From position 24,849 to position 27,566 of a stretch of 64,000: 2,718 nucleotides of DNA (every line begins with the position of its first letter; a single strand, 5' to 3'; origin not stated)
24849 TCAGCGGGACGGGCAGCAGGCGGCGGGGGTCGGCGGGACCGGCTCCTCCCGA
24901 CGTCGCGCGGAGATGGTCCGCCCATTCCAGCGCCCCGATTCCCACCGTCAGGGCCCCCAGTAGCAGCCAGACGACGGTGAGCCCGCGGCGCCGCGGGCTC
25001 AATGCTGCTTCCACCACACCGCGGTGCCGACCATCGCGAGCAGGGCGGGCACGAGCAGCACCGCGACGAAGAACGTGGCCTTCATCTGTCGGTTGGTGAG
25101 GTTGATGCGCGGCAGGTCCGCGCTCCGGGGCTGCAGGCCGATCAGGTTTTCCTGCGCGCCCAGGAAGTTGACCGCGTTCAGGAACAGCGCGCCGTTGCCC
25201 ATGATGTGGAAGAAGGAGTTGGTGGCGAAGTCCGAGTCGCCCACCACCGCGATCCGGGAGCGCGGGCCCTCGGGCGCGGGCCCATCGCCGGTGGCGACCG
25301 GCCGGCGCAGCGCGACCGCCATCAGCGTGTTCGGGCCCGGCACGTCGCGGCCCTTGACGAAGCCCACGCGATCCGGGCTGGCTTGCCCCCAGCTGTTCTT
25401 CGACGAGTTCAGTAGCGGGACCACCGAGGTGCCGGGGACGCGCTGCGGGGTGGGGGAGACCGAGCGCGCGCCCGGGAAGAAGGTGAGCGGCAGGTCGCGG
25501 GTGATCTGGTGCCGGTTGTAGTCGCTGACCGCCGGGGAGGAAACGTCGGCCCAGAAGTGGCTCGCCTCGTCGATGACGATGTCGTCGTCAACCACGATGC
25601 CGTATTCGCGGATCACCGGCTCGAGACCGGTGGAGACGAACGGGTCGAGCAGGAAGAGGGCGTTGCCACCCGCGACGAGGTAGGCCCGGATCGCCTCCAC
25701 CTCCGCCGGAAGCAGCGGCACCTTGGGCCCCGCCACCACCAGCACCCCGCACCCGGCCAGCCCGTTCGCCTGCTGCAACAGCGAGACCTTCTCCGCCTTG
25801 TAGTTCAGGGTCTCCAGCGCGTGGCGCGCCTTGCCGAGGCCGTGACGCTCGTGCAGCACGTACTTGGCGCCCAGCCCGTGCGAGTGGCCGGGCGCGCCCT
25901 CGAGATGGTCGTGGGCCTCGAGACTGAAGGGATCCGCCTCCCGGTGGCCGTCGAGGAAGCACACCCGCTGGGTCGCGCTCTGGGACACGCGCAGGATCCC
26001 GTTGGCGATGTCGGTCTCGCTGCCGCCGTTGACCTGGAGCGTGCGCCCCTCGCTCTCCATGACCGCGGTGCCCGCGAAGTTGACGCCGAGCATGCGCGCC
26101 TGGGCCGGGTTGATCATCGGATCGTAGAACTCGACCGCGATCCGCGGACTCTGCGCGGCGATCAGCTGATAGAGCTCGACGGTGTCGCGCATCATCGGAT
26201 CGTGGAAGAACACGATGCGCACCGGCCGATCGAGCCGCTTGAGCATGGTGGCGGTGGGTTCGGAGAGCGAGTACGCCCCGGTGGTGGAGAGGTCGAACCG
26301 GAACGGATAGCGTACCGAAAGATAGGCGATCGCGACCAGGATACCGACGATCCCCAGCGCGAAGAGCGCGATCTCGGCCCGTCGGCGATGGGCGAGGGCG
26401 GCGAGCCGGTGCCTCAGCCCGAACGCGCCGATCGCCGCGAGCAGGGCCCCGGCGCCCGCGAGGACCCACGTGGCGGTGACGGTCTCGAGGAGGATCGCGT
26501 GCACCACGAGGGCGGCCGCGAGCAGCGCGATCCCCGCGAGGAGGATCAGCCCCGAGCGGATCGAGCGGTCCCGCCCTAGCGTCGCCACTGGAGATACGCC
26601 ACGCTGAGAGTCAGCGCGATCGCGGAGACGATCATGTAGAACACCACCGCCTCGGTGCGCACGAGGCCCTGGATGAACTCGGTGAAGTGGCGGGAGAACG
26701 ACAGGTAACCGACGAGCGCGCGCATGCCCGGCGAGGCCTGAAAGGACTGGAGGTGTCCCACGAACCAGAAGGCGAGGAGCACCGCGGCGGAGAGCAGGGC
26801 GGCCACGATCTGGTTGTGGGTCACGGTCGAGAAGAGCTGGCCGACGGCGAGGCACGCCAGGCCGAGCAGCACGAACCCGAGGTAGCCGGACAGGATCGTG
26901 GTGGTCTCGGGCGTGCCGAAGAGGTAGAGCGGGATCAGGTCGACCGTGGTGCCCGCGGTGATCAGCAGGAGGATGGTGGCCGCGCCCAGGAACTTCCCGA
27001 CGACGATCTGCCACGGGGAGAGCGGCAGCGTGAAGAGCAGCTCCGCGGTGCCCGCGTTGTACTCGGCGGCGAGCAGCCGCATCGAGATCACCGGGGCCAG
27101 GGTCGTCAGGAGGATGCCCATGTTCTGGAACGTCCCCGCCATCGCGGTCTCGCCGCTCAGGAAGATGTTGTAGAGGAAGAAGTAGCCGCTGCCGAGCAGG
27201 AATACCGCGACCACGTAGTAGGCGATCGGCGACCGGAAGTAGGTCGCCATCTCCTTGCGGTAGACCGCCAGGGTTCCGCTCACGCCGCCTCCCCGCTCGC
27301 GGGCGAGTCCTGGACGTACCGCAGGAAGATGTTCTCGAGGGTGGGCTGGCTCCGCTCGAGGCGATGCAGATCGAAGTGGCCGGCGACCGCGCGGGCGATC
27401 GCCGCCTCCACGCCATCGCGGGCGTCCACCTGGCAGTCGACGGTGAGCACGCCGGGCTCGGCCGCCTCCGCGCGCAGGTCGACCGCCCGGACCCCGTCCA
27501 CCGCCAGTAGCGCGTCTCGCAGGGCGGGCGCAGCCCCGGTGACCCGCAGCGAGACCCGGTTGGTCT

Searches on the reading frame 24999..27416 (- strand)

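Call 38: search_protein_families(library=ncbifam, proteins=[window:24999-27416:-], max_evalue=0.00001)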
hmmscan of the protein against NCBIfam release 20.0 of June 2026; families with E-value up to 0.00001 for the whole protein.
window:24999-27416:- (805 aa): 1 family
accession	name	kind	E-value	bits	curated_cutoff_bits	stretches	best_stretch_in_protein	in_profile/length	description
TIGR03521.1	GldG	equivalog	3.4e-11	42.4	389.85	0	356-439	8-98/552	gliding motility-associated ABC transporter substrate-binding protein GldG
